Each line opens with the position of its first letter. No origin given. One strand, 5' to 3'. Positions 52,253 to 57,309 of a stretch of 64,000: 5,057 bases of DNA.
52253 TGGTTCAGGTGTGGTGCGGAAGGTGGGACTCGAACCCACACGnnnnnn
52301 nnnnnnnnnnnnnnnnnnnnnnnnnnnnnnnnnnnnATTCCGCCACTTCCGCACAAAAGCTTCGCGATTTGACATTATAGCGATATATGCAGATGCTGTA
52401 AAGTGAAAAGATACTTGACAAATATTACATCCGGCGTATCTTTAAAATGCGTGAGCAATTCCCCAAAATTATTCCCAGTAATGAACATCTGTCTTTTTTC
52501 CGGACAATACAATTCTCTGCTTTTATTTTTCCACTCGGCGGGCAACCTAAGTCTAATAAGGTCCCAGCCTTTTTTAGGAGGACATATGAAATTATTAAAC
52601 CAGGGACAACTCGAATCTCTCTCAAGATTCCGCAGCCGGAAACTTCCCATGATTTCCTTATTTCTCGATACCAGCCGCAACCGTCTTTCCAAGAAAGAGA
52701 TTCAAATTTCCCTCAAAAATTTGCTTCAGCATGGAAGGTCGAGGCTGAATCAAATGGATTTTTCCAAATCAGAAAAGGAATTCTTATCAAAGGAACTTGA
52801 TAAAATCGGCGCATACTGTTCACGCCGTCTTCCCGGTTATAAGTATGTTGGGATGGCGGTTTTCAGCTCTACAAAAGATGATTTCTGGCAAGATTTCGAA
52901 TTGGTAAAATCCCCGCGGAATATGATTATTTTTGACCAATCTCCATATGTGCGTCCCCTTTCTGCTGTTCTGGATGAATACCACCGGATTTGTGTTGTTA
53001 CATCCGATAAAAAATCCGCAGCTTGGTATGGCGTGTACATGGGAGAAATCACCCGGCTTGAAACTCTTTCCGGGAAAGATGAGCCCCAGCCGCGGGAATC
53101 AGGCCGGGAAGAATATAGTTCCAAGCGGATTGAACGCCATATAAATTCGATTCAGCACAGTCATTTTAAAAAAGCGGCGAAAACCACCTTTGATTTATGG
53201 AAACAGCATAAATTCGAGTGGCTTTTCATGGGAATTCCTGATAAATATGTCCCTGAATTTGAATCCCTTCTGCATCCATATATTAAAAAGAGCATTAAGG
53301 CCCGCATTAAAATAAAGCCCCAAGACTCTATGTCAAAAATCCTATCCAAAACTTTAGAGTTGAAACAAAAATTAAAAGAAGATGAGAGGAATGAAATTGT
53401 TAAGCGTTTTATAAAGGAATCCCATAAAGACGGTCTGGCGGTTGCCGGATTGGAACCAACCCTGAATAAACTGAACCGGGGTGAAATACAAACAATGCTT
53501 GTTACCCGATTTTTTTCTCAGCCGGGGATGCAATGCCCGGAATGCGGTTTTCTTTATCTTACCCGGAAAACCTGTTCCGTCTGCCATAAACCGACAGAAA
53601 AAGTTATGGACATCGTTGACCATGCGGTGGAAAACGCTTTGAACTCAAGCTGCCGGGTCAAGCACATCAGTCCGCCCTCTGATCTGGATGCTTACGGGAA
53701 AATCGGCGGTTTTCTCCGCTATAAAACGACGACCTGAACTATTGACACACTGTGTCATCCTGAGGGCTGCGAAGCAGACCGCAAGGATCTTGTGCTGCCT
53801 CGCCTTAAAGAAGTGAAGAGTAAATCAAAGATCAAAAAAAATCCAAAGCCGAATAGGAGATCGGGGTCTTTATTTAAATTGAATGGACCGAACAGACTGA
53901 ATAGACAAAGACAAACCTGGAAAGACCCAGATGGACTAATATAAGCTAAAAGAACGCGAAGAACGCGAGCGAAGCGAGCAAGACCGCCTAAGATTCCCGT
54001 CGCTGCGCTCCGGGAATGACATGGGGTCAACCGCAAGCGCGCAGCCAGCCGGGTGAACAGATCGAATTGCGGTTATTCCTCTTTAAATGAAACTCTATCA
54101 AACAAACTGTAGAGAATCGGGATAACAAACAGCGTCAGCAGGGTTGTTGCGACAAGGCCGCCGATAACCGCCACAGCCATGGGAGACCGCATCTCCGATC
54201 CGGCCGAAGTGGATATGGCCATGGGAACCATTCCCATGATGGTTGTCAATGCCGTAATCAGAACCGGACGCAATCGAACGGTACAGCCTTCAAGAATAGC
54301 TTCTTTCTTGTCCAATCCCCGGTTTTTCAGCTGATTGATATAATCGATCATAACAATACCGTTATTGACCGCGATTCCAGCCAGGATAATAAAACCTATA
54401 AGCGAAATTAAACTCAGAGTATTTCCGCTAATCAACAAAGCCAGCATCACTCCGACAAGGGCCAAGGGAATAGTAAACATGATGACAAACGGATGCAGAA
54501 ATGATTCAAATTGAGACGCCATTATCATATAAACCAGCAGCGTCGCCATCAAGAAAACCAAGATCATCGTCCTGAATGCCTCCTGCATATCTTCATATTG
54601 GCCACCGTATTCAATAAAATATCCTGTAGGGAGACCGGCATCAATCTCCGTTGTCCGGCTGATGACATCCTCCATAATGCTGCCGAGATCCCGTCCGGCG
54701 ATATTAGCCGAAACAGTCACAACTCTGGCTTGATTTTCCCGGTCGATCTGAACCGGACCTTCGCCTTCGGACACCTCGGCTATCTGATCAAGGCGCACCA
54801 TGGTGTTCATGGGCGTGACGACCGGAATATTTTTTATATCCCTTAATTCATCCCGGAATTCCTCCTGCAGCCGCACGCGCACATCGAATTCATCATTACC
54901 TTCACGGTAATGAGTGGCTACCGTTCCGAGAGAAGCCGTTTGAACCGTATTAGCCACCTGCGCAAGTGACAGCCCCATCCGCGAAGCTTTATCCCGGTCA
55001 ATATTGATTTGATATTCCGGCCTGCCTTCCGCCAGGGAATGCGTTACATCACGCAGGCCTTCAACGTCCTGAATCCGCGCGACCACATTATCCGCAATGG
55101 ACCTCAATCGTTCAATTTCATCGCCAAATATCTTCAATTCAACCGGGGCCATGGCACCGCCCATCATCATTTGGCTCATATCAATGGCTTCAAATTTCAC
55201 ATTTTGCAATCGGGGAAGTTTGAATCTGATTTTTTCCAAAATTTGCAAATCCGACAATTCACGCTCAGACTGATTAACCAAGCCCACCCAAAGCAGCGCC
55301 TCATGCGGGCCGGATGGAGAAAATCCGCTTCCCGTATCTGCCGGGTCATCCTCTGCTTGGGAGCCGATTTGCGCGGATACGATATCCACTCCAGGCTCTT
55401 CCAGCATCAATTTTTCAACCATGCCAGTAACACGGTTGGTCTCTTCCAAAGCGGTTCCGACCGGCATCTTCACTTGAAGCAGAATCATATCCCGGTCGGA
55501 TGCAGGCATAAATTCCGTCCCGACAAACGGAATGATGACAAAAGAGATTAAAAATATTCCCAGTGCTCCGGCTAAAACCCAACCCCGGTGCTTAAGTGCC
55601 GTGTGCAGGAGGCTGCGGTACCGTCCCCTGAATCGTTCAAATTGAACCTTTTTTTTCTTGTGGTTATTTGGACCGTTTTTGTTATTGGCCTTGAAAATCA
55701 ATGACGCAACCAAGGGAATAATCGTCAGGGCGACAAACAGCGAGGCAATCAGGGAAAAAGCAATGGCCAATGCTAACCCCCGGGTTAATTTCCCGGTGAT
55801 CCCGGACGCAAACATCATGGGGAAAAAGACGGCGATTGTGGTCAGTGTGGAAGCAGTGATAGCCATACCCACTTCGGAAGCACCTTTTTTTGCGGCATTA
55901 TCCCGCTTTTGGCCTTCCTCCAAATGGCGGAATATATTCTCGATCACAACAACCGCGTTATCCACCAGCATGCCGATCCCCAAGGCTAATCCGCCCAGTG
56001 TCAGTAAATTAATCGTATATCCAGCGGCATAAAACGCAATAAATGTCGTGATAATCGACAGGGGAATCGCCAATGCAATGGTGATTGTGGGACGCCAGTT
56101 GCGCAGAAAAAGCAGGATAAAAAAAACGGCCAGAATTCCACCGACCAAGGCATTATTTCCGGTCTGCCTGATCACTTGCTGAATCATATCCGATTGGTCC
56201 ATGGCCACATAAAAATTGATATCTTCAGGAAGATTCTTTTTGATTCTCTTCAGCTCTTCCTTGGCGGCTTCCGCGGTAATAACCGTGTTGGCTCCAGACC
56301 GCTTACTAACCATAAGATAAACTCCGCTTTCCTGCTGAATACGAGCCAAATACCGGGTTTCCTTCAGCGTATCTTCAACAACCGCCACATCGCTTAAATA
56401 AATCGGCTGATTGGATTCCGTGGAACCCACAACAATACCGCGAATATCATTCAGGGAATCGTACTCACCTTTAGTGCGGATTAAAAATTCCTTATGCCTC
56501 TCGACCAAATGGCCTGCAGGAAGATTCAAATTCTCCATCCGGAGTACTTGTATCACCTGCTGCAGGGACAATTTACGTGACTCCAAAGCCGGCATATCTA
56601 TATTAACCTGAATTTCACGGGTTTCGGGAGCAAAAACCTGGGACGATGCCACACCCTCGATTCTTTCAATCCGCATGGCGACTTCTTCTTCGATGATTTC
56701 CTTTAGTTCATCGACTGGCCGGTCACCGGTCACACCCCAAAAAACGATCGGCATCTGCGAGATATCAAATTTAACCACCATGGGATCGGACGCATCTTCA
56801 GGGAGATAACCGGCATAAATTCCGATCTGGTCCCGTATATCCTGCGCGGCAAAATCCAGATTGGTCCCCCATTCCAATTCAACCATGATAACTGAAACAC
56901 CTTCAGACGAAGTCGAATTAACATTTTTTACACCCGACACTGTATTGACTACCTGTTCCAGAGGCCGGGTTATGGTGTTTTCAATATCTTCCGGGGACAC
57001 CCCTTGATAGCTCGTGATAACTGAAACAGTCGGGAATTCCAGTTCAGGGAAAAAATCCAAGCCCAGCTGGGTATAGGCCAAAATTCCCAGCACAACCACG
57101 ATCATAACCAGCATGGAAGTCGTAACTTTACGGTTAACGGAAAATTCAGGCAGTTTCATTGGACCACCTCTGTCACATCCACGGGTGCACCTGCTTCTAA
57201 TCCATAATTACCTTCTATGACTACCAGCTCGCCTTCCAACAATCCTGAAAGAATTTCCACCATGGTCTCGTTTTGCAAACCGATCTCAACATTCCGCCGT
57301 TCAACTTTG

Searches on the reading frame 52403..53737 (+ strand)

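Call 43: search_protein_families(library=pfam, proteins=[window:52403-53737:+], max_evalue=0.00001)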
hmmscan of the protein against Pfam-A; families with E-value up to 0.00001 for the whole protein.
window:52403-53737:+ (444 aa): 1 family
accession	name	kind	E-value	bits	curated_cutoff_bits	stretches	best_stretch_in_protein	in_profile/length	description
PF18854.6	baeRF_family10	-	1.2e-14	55.2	27.1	1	181-320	1-141/143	Bacterial archaeo-eukaryotic release factor family 10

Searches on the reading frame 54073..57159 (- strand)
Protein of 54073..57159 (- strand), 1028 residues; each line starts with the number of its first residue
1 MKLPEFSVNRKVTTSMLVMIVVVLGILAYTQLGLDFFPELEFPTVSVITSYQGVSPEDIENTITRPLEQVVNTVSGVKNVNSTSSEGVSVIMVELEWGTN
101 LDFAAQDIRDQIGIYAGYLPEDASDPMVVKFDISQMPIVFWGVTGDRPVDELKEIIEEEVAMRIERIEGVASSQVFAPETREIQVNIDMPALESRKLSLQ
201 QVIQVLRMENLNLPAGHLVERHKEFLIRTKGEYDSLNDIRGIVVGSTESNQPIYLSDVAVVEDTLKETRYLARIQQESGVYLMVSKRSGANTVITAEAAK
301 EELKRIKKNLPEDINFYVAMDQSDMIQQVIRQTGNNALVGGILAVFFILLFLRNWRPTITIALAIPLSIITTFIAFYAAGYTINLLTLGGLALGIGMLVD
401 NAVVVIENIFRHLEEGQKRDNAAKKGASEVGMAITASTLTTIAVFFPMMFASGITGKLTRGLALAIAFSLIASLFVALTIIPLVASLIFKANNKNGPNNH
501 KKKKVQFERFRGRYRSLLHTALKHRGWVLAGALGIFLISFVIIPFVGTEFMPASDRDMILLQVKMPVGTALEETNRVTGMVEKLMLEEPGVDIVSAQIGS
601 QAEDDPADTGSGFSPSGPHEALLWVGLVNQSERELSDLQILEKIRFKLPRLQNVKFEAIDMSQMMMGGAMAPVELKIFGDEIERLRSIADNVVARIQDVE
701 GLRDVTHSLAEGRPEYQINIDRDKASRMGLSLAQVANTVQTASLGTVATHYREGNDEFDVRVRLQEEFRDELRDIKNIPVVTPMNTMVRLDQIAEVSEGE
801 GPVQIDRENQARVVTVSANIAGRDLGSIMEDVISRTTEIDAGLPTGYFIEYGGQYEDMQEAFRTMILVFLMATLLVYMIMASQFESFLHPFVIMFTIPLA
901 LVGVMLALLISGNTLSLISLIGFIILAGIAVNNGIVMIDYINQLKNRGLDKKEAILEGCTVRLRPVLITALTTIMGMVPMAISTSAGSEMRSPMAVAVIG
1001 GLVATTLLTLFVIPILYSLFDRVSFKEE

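Call 43: search_protein_families(library=pfam, proteins=[window:54073-57159:-], max_evalue=0.00001)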
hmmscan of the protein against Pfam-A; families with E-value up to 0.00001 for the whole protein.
window:54073-57159:- (1028 aa): 2 families
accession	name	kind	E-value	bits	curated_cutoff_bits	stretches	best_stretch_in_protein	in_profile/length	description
PF00873.25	ACR_tran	-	3.5e-276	919.3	28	1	5-1020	3-1020/1021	AcrB/AcrD/AcrF family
PF03176.21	MMPL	-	1.9e-13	50.5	20.5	1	258-504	64-316/333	MMPL family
